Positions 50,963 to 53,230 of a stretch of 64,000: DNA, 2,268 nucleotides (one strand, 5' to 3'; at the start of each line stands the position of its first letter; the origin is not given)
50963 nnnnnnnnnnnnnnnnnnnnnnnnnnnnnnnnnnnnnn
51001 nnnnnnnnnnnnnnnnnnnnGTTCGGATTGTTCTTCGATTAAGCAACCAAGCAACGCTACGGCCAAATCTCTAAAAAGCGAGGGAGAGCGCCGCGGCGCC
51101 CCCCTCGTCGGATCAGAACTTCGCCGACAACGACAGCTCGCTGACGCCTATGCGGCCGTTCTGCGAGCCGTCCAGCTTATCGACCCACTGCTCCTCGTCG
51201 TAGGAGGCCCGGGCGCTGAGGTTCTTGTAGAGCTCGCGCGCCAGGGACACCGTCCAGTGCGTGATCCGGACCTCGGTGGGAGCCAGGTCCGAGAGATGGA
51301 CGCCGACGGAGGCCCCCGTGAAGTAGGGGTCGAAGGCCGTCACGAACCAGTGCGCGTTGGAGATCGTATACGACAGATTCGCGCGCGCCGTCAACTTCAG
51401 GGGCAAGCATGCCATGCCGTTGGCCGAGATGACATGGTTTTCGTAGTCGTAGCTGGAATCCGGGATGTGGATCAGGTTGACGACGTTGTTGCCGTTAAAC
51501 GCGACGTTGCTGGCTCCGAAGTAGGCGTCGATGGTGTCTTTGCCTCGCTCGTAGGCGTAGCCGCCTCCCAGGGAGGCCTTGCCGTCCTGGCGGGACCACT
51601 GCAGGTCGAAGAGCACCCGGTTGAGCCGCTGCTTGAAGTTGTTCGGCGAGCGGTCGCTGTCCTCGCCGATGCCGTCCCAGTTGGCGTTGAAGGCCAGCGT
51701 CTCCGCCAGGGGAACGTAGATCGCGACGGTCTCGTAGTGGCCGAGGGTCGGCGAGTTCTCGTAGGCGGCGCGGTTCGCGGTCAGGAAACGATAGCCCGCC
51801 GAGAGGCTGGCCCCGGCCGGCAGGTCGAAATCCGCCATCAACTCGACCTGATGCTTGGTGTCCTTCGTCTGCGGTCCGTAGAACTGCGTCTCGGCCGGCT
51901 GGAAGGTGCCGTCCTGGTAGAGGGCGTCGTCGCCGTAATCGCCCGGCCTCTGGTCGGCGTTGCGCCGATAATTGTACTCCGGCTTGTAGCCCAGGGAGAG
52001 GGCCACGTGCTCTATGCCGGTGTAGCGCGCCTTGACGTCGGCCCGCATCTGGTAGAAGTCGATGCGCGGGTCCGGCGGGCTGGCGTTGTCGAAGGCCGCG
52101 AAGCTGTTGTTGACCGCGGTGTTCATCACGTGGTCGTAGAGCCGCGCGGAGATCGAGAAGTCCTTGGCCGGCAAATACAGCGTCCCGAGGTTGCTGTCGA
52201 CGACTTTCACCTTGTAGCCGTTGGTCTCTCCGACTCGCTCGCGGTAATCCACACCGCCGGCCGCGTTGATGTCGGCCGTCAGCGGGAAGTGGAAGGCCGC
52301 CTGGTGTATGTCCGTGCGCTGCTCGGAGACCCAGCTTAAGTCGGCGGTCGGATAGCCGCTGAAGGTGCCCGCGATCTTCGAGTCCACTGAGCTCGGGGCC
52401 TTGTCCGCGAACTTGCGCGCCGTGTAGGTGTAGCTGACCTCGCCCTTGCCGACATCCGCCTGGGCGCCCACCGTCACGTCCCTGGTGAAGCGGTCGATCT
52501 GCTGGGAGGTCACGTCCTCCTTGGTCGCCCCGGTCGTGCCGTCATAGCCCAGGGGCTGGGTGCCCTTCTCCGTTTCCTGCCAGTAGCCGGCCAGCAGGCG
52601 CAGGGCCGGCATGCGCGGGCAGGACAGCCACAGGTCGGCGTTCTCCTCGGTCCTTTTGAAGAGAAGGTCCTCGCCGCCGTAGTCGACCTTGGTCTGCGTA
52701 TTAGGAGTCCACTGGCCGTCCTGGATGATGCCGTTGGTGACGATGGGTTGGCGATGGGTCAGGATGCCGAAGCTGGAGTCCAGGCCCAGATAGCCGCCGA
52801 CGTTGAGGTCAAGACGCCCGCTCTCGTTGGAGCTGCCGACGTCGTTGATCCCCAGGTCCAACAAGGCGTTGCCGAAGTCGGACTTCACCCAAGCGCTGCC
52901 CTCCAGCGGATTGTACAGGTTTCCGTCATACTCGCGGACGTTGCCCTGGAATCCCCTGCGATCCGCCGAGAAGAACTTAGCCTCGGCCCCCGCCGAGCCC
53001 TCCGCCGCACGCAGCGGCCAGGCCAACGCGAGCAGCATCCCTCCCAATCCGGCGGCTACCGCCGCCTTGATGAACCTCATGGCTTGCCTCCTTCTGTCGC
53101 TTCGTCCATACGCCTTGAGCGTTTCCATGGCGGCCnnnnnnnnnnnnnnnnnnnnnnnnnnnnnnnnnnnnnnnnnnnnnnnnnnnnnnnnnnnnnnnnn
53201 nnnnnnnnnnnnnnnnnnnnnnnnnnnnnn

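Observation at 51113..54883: MtrA-like decaheme cytochrome plus MtrB/PioB-like outer-membrane barrel (porin-cytochrome module) downstream of a Crp/Fnr regulator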

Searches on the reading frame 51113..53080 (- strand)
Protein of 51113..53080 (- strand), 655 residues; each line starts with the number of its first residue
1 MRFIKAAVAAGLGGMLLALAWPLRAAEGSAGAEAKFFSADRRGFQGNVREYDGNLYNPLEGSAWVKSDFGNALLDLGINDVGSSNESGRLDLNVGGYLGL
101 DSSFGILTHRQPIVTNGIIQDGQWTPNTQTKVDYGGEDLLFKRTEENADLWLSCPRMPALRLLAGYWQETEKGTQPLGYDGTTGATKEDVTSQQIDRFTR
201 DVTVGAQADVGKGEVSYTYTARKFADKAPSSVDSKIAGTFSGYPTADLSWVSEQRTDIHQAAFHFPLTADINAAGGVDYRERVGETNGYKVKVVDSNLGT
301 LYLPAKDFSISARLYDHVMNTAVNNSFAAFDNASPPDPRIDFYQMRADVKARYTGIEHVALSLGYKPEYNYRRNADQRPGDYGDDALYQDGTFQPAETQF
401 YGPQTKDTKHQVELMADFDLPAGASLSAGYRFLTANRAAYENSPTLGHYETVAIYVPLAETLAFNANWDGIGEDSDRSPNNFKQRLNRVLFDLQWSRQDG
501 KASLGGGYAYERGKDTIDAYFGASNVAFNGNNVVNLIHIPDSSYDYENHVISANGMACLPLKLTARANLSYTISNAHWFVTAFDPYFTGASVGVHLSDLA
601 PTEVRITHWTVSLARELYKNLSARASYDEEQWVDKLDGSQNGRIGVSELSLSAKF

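Call 3: search_protein_families(library=pfam, proteins=[window:51113-53080:-], max_evalue=0.01)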
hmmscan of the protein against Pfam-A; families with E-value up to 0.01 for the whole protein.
window:51113-53080:- (655 aa): 0 families

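Call 4: search_protein_families(library=ncbifam, proteins=[window:51113-53080:-], max_evalue=0.01)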
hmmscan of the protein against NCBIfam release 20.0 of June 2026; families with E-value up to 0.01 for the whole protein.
window:51113-53080:- (655 aa): 1 family
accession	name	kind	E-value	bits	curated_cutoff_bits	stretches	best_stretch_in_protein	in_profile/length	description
NF041027.1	GSU2204_Se_pt_1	equivalog_domain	9.9e-10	37.8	350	1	192-230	195-233/580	GSU2204 family CXXCH-containing (seleno)protein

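Call 5: find_encoding_contigs(protein=window:51113-53080:-, flank=10000, max_places=6)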
Protein window:51113-53080:- (655 aa): 6 contigs read that carry it; 4 places shown.
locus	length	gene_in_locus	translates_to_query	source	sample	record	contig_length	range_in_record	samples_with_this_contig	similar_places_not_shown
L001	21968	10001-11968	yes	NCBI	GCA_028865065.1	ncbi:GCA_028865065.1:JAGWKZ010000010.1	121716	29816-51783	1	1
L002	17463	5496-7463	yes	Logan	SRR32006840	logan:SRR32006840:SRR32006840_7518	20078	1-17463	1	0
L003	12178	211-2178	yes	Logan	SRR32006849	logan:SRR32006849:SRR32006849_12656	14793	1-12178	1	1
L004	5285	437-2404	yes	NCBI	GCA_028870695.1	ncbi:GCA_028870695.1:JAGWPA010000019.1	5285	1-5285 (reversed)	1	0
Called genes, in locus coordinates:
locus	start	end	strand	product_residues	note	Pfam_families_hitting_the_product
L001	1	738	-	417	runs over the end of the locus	-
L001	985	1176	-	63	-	PF08984:DUF1858 (faint), PF04405:ScdA_N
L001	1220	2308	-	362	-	PF09339:HTH_IclR (faint), PF04552:Sigma54_DBD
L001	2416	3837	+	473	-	PF00989:PAS, PF08448:PAS_4, PF13426:PAS_9, PF00989:PAS, PF08448:PAS_4, PF13426:PAS_9, PF08447:PAS_3, PF00512:HisKA, +2 more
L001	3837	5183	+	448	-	PF00072:Response_reg, PF00158:Sigma54_activat, PF14532:Sigma54_activ_2, PF07728:AAA_5 (weak), PF25601:AAA_lid_14, PF02954:HTH_8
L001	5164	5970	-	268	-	PF00582:Usp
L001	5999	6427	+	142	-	PF00571:CBS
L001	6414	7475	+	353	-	PF04055:Radical_SAM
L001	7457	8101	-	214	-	PF04055:Radical_SAM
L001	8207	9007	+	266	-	PF00027:cNMP_binding, PF13545:HTH_Crp_2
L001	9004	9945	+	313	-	PF03264:Cytochrom_NNT (faint), PF22113:Mtrc-MtrF_II-IV_dom (faint), PF22678:Cytochrom_c_NrfB-like (faint), PF14522:Cytochrome_C7 (faint), PF14537:Cytochrom_c3_2 (weak), PF09699:Paired_CXXCH_1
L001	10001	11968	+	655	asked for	-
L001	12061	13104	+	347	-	PF05201:GlutR_N, PF01488:Shikimate_DH, PF03807:F420_oxidored (faint)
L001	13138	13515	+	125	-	PF13442:Cytochrome_CBB3, PF00034:Cytochrom_C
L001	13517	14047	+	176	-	PF00355:Rieske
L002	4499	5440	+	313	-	PF03264:Cytochrom_NNT (faint), PF22113:Mtrc-MtrF_II-IV_dom (faint), PF22678:Cytochrom_c_NrfB-like (faint), PF14522:Cytochrome_C7 (faint), PF14537:Cytochrom_c3_2 (weak), PF09699:Paired_CXXCH_1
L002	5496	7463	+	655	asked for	-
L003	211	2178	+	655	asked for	-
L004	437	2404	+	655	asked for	-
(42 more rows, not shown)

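Call 6: find_homologous_proteins(query=window:51113-53080:-)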
Query window:51113-53080:- (655 aa): 7 proteins with E <= 0.001 among 8000 candidates.
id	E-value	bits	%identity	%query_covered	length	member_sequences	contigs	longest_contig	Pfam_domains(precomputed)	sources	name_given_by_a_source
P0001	0.0e+0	1507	100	100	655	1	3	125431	-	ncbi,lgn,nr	ncbi:MAG: hypothetical protein KGO96_08865 [Elusimicrobia bacterium]|nr:hypothetical protein [Elusim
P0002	0.0e+0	1053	70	97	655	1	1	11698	-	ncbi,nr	ncbi:MAG: hypothetical protein KGL53_06945 [Elusimicrobia bacterium]|nr:hypothetical protein [Elusim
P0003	8.0e-148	512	42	97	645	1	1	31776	-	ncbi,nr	ncbi:MAG: hypothetical protein HY549_06925 [Elusimicrobia bacterium]|nr:hypothetical protein [Elusim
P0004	1.7e-112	395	38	95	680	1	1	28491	-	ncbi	ncbi:MAG: hypothetical protein ABII00_02565 [Elusimicrobiota bacterium]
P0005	1.8e-107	378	37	99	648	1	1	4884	-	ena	-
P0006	2.1e-102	362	36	97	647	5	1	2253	-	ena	-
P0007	8.0e-95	337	35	95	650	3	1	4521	-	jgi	jgi:hypothetical protein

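Call 14: search_solved_structures(query=A1, max_evalue=10, show_alignments=2)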
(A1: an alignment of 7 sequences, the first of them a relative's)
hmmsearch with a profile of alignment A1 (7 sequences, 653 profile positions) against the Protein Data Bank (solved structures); distinct sequences matched with E-value up to 10: 0.

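Call 18: predict_structure(alignment_id=A1)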
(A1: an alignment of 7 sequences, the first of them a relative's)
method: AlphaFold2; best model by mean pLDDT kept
length: 655 residues; sequences in the alignment: 7
mean_pLDDT: 70.1   pTM: 0.64
mean pLDDT of the five models: 70.1, 67.4, 67.1, 64.1, 35.5
residues with pLDDT >= 90: 187; 70-90: 207; 50-70: 73; < 50: 188
segments of 3 or more residues with pLDDT < 50: 1-25, 44-55, 110-139, 177-190, 231-251, 326-336, 377-402, 439-442, 520-538, 578-601
pLDDT, mean of each block of 10 residues (from residue 1): 33 32 52 83 44 54 84 84 80 84 76 36 33 44 85 82 93 58 37 73 93 92 77 36 35 82 90 94 72 92 94 92 53 48 89 94 94 57 33 30 69 96 93 73 76 92 94 70 86 89 93 72 35 41 76 90 89 65 31 37 75 84 87 62 78 84
secondary structure, 60 per line:
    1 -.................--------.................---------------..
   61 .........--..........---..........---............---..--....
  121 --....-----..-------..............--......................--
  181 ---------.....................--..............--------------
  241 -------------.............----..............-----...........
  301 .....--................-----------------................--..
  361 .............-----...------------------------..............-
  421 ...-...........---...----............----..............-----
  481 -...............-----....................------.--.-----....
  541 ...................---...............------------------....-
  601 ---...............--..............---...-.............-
elements in order (helices of 4 or more, strands of 3 or more residues): H2-18 E27-43 E59-69 E72-81 E85-94 E98-109 E117-120 E123-126 E141-154 E157-178 E190-210 E213-226 E254-266 E271-284 E290-305 E308-323 E341-356 E359-373 E406-419 E425-435 E446-457 E462-475 E482-496 E502-521 E537-559 E563-577 H596-599 E604-618 E621-634 E642-654

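Call 19: search_protein_representatives(alignment_id=A1)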
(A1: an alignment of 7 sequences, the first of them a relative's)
Query: 7 sequences, 653 profile positions. Proteins with E-value up to 0.001 (for the whole library): 151; up to 1e-10: 69; up to 1e-30: 45. The best 150 are listed.
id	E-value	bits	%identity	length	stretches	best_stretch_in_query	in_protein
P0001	0.0e+00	1053.5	-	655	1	1-653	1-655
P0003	3.8e-294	993.4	-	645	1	7-653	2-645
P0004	2.3e-282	954.5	-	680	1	1-653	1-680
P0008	2.7e-227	772.6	-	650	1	5-653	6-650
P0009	1.4e-216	737.2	-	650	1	3-653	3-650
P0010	6.4e-208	708.6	-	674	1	13-653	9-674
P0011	4.6e-188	642.9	-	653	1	7-653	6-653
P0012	1.5e-176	604.9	-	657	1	5-653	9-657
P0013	3.2e-151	521.2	-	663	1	1-653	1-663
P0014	4.9e-150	517.3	-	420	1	248-653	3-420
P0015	3.0e-149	514.7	-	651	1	6-653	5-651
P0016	7.9e-149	513.3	-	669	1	3-653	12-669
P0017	6.2e-146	503.7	-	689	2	58-653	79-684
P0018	1.7e-130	452.7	-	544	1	136-653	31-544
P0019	9.5e-112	390.8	-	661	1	9-653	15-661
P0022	2.4e-107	376.3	-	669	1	1-653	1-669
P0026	9.9e-101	354.4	-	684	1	1-653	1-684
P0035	2.4e-82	293.6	-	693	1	11-653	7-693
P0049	5.1e-35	137.3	-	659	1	37-652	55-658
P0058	8.3e-20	87.0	-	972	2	43-373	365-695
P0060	2.4e-19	85.5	-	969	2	38-288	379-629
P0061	4.3e-19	84.7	-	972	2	37-372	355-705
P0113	2.9e-06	42.3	-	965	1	39-232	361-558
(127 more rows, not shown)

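Call 23: fold_search(model_id=the predicted structure, library=pdb)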
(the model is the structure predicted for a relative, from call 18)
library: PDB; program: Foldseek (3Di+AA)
matches with E <= 10: 835; with E <= 0.001: 267
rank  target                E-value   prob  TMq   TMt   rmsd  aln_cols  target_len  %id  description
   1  6r2q_B                6.0e-16  1.00  0.62  0.62   7.6       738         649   10  Structure of the Mtr complex (released 2020-04-22)
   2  8p98_A                6.4e-08  1.00  0.42  0.44  14.1       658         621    9  BtuB3G3 bound to cyanocobalamin with ordered EL8 (released 2023-08-16)
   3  7zgx_A                1.0e-07  1.00  0.29  0.22  18.3       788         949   10  S-layer Deinoxanthin Binding Complex, C1 symmetry (released 2022-07-13)
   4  9nn6_A                1.4e-07  1.00  0.41  0.42  13.1       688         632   11  E. coli Cir in Complex with the RBD of Microcin V (released 2025-09-24)
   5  9i95_A                1.5e-07  1.00  0.39  0.43  12.3       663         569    9  Cryo-EM structure of Shigella flexneri LptDE bound by a Bicyclic peptide molecule (Compound 4) (released 2025-10-15)
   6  1nqg                  1.7e-07  1.00  0.39  0.43   9.6       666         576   12  OUTER MEMBRANE COBALAMIN TRANSPORTER (BTUB) FROM E. COLI, WITH BOUND CALCIUM (released 2003-04-29)
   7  9a2z_MODEL_1_A        1.8e-07  1.00  0.33  0.30  15.3       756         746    8  Model of E. coli FepA by in-cell photo-crosslinking MS and deep learning (released 2023-02-24)
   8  9i92_A                2.0e-07  1.00  0.40  0.45  11.8       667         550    8  Cryo-EM structure of Shigella flexneri LptDE bound by a Bicyclic peptide molecule (Compound 1) (released 2025-10-15)
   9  5fp2_B                2.3e-07  1.00  0.36  0.42  13.8       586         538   10  Crystal structure of the siderophore receptor PirA from Pseudomonas aeruginosa (released 2015-12-09)
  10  3rfz_E                2.6e-07  1.00  0.38  0.33  18.9       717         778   10  Crystal structure of the FimD usher bound to its cognate FimC:FimH substrate (released 2011-06-01)
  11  5fp2_A                3.4e-07  1.00  0.35  0.44  13.9       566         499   10  Crystal structure of the siderophore receptor PirA from Pseudomonas aeruginosa (released 2015-12-09)
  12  8p97_A                3.4e-07  1.00  0.41  0.43  13.5       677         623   10  BtuB3G3 bound to cyanocobalamin with disordered EL8 (released 2023-08-16)
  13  5ixm_G                3.5e-07  1.00  0.40  0.46  11.6       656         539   10  The LPS Transporter LptDE from Yersinia pestis, core complex (released 2016-05-18)
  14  9fz5_A                4.1e-07  1.00  0.40  0.37  12.2       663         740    9  Cryo-EM structure of LptDE-YedD complex from Escherichia Coli (released 2025-04-09)
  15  3ddr_A                4.3e-07  1.00  0.41  0.37  16.8       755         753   11  Structure of the Serratia marcescens hemophore receptor HasR-Ile671Gly mutant in complex with its hemophore HasA and h (released 2009-01-20)
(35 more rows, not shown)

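Call 25: search_protein_families(library=pfam, alignment_id=A3, max_evalue=0.001)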
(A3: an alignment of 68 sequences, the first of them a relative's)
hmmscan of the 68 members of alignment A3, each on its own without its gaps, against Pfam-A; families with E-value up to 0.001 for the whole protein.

A. member 1, P0001 (655 aa): 0 families

B. families by the number of members that match (of 68 scanned): 11 families
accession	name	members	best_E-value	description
PF11854.14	MtrB_PioB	42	1.1e-22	Putative outer membrane beta-barrel porin, MtrB/PioB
PF13609.12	Porin_4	20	1.9e-12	Gram-negative porin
PF13505.12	OMP_b-brl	12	1.2e-06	Outer membrane protein beta-barrel domain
PF09699.15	Paired_CXXCH_1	4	1.3e-37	Doubled CXXCH motif (Paired_CXXCH_1)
PF14537.11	Cytochrom_c3_2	4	3.9e-10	Cytochrome c3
PF22113.1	Mtrc-MtrF_II-IV_dom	3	2.1e-09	Outer membrane cytochrome MtrC/MtrF-like, domains II/IV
PF14522.11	Cytochrome_C7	2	7.5e-13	Cytochrome c7 and related cytochrome c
PF22678.1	Cytochrom_c_NrfB-like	2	5.2e-05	Cytochrome c-type protein NrfB-like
PF07642.17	BBP2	1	2e-06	Putative beta-barrel porin-2, OmpL-like. bbp2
PF10677.15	DUF2490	1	6e-06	Protein of unknown function (DUF2490)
PF10082.15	BBP2_2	1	0.00052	Putative beta-barrel porin 2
